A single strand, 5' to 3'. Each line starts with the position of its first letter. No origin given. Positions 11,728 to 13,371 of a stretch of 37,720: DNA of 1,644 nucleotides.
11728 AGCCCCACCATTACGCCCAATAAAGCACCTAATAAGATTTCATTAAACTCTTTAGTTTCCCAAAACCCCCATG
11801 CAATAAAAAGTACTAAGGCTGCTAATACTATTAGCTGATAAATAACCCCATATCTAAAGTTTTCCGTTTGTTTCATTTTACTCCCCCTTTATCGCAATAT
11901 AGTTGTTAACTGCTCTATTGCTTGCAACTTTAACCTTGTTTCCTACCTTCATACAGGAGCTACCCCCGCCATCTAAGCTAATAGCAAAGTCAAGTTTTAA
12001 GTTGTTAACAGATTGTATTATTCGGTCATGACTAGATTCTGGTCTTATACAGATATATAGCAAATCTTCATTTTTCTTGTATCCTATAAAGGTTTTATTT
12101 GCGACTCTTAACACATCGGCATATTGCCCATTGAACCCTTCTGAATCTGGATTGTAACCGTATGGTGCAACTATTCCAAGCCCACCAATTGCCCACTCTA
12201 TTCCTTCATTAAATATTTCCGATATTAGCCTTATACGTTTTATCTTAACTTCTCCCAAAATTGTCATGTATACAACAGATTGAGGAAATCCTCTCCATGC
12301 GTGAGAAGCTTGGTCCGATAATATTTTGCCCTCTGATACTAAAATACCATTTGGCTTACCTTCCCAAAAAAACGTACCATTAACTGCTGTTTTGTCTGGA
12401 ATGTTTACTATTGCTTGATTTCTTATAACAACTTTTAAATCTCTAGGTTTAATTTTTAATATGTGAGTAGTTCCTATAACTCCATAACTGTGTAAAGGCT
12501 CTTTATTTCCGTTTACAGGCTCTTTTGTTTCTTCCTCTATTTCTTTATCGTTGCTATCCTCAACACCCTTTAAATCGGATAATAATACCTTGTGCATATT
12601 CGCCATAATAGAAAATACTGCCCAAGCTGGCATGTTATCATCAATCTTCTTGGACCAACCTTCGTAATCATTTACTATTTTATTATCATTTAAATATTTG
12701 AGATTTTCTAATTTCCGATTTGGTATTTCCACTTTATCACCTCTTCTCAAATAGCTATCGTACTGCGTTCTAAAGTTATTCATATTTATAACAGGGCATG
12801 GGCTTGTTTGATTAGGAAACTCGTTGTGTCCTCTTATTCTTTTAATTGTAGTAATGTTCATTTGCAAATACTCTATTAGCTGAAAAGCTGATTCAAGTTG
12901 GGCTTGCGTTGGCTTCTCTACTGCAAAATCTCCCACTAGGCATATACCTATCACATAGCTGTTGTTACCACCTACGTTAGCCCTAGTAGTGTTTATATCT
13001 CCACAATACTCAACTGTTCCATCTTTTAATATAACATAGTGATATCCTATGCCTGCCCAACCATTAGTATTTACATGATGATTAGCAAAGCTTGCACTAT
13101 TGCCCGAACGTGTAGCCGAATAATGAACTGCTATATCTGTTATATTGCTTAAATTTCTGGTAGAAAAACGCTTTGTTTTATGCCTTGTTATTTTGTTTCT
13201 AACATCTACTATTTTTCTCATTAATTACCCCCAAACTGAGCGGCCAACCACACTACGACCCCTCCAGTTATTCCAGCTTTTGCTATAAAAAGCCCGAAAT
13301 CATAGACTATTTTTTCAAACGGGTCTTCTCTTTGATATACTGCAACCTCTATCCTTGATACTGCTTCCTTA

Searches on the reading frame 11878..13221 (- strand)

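Call 47: search_protein_families(library=pfam, proteins=[window:11878-13221:-], max_evalue=0.1)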
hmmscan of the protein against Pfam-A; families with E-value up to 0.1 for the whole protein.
window:11878-13221:- (447 aa): 2 families
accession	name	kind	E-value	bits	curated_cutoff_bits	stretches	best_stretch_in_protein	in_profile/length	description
PF01510.30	Amidase_2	-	2.4e-16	60.7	26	1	26-143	4-129/131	N-acetylmuramoyl-L-alanine amidase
PF09992.14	NAGPA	-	5.4e-10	40.2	25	1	278-444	5-168/169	Phosphodiester glycosidase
